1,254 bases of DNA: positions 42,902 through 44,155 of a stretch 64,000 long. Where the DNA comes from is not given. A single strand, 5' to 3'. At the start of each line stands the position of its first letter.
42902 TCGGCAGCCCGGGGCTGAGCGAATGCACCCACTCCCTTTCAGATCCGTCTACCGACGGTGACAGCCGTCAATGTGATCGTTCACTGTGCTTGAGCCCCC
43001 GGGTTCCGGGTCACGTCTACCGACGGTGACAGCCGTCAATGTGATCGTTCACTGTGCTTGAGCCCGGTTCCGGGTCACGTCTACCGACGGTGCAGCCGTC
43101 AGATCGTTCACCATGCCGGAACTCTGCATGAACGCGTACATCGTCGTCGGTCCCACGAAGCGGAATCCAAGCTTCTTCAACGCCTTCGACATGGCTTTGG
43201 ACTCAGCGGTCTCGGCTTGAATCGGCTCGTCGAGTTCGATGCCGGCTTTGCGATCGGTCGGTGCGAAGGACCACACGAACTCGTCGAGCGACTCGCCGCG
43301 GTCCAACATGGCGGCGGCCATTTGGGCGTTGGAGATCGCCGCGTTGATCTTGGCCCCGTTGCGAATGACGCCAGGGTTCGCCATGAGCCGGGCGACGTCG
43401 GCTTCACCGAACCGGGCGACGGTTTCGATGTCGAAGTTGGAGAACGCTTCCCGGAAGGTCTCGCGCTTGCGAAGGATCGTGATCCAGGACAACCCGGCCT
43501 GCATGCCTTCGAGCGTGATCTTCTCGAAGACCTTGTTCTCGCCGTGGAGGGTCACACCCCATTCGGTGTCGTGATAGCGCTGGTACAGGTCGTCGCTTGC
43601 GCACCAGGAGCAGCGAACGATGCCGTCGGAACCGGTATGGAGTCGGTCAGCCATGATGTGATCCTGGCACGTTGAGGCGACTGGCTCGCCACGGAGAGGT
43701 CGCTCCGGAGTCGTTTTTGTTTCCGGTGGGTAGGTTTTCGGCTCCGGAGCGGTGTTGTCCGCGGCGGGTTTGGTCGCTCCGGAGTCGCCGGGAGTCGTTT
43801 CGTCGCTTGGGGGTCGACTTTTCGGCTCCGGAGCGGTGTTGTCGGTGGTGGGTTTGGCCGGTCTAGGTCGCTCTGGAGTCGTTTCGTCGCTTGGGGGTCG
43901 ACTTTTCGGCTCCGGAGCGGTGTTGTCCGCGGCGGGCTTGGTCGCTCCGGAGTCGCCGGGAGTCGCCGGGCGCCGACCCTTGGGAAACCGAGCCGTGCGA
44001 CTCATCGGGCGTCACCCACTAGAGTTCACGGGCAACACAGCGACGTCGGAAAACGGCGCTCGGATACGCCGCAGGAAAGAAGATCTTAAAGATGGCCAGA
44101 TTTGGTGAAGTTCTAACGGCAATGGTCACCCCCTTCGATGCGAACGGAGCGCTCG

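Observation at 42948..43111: The 3' end of tag is triplicated in tandem, and the canonical zinc-ligand C-terminus survives only in the two unattached copies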

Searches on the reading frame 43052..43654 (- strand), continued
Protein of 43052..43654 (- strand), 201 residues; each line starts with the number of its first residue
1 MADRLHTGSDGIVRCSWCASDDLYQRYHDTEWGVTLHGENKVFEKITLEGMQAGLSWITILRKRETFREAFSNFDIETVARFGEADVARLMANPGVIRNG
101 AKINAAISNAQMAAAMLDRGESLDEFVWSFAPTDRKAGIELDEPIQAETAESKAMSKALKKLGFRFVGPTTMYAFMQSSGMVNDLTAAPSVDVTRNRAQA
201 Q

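Call 29: find_encoding_contigs(protein=P0007, flank=2500, max_places=2)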
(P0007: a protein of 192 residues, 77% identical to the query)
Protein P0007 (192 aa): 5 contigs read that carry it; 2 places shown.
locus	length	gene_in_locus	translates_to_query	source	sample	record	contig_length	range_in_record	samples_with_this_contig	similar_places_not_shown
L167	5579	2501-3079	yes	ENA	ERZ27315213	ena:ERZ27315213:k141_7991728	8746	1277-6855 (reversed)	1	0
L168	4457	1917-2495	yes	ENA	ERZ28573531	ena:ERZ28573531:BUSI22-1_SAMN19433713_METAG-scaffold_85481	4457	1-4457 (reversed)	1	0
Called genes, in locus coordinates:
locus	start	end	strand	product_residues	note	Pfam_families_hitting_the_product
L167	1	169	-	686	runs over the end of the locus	?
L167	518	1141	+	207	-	-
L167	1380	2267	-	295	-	PF00701:DHDPS, PF03060:NMO (faint)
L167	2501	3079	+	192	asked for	PF03352:Adenine_glyco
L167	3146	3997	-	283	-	-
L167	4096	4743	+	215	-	-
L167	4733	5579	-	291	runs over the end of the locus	PF01113:DapB_N, PF05173:DapB_C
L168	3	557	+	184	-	?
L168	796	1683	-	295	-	PF00701:DHDPS, PF03060:NMO (faint)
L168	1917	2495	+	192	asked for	PF03352:Adenine_glyco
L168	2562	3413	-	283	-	-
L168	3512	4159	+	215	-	-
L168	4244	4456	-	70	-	?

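Call 37: search_solved_structures(query=window:43052-43654:-, show_alignments=2)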
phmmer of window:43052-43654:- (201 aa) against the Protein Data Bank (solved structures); distinct sequences matched with E-value up to 0.001: 7.
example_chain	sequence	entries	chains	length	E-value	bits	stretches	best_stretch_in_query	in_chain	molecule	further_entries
2ofk_A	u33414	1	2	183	3.4e-49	170.2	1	14-185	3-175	3-methyladenine DNA glycosylase I, constitutive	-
2ofi_A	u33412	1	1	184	3.5e-49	170.2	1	14-185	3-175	3-methyladenine DNA glycosylase I, constitutive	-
1lmz_A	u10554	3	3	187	8.3e-47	162.4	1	14-185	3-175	3-methyladenine DNA glycosylase I (TAG) | DNA-3-methyladenine glycosylase I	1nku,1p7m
4aia_A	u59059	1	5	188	1.1e-31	113.1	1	14-183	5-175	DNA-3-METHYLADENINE GLYCOSYLASE I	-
2jg6_A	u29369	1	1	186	1.5e-31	112.7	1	14-183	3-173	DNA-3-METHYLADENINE GLYCOSIDASE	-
4ai4_A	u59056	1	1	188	3e-31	111.7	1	14-183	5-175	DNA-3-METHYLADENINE GLYCOSYLASE I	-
4ai5_A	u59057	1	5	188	4.2e-31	111.2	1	14-183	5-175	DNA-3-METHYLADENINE GLYCOSYLASE I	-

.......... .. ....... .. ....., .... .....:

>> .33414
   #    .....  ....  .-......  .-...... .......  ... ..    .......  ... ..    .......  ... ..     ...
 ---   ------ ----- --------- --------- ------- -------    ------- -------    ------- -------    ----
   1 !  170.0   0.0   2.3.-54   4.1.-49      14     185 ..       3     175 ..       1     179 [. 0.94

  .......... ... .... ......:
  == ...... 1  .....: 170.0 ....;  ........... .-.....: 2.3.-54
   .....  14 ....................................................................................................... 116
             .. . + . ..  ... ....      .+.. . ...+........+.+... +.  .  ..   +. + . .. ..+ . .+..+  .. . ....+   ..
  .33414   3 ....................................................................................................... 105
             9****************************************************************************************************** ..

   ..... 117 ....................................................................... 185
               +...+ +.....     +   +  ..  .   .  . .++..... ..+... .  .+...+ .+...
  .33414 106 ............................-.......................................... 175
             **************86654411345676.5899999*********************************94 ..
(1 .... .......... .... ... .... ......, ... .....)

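Call 41: list_cluster_members(proteins=[P0001, P0002])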
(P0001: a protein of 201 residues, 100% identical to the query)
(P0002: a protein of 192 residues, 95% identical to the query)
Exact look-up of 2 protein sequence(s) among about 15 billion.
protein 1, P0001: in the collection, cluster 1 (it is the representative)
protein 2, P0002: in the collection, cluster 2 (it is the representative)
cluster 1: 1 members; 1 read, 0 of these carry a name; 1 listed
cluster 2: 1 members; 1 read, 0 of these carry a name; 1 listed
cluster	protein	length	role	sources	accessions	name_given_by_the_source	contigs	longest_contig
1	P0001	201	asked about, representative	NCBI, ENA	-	-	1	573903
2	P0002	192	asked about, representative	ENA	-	-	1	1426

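Call 55: find_encoding_contigs(protein=P0008, flank=1500, max_places=2)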
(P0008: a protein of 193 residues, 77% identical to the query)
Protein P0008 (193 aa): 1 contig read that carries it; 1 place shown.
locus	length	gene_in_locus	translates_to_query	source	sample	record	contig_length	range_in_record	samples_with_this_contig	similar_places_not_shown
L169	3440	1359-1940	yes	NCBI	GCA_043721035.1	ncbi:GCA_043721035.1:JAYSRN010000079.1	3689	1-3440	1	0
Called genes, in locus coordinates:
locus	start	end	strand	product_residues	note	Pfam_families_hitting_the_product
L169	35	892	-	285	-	PF00701:DHDPS, PF03060:NMO (weak)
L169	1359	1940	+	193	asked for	PF03352:Adenine_glyco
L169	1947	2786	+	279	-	PF05721:PhyH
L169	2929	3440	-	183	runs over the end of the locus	PF08843:AbiEii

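Call 56: find_encoding_contigs(protein=P0009, flank=1500, max_places=2)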
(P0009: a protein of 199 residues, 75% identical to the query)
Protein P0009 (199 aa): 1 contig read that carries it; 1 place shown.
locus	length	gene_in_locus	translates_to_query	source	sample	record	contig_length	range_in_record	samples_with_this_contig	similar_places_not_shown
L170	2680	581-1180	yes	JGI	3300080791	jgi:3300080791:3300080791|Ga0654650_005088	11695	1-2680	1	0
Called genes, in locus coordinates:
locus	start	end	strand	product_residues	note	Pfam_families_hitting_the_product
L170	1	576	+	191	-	?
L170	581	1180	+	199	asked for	PF03352:Adenine_glyco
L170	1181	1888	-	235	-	PF12787:EcsC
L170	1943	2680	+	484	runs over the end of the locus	PF00202:Aminotran_3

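Call 57: find_encoding_contigs(protein=P0010, flank=1500, max_places=2)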
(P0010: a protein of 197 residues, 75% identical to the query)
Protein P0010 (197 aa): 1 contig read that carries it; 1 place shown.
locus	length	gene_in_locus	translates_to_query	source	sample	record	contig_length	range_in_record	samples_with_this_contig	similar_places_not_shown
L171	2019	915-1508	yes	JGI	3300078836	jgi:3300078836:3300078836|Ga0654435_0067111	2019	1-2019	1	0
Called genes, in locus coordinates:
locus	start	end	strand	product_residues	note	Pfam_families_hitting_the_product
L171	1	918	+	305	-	?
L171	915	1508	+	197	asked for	PF03352:Adenine_glyco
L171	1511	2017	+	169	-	?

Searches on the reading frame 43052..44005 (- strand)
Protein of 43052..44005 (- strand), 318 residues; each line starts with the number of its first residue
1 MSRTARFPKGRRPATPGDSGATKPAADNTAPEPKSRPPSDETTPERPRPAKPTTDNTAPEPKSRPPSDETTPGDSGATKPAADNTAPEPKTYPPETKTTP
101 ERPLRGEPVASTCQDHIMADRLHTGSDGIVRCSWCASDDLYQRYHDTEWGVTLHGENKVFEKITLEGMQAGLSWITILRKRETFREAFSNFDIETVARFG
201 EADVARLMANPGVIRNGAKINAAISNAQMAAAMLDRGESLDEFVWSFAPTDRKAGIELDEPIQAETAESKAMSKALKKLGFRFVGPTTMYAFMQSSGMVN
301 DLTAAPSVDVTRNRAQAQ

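Call 7: search_protein_families(library=pfam, proteins=[window:43052-44005:-], max_evalue=0.01)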
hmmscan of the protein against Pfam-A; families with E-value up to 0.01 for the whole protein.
window:43052-44005:- (318 aa): 1 family
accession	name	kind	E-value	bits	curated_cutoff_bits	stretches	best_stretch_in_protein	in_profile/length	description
PF03352.18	Adenine_glyco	-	6.4e-68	228.5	25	1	134-302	1-170/177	Methyladenine glycosylase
